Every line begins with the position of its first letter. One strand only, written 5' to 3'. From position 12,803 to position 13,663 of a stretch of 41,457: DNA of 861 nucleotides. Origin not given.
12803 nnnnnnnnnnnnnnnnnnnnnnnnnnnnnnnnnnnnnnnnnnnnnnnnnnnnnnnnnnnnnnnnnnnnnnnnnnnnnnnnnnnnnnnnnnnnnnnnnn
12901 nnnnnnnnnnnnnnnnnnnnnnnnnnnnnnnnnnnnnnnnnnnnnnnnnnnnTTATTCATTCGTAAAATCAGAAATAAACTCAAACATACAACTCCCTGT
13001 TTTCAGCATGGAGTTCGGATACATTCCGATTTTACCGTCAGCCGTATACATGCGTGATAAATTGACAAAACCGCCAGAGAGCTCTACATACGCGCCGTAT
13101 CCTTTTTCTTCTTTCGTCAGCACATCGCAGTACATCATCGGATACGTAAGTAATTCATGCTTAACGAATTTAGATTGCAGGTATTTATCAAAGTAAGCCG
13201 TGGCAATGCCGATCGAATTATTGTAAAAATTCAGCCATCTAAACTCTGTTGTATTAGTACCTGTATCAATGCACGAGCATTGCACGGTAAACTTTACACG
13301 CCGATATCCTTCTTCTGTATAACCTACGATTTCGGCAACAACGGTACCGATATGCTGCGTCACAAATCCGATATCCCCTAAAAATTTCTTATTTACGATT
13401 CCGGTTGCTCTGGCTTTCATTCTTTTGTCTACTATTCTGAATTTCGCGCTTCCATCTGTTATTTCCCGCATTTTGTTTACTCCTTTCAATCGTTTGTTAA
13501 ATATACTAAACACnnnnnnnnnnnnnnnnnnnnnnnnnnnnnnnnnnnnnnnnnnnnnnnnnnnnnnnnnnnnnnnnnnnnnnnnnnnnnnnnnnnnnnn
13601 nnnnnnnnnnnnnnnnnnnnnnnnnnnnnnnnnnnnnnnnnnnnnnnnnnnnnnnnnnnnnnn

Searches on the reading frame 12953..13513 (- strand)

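Call 3: search_protein_families(library=pfam, proteins=[window:12953-13513:-], max_evalue=1)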
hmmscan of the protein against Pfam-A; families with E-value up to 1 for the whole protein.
window:12953-13513:- (186 aa): 1 family
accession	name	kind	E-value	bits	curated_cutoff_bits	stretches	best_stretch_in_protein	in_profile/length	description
PF21895.1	MTHFR_C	-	0.12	12.2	27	1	90-144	43-94/301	MTHFR, SAM-binding regulatory domain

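Call 4: search_protein_families(library=phrogs, proteins=[window:12953-13513:-], max_evalue=1)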
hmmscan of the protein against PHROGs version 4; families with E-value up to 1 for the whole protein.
window:12953-13513:- (186 aa): 1 family
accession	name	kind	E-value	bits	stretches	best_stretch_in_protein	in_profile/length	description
phrog_8247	-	unknown function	0.063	14.1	1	53-78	63-88/117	-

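Call 35: search_protein_families(library=ncbifam, proteins=[window:12953-13513:-], max_evalue=1)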
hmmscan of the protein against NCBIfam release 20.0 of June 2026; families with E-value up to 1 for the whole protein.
window:12953-13513:- (186 aa): 0 families
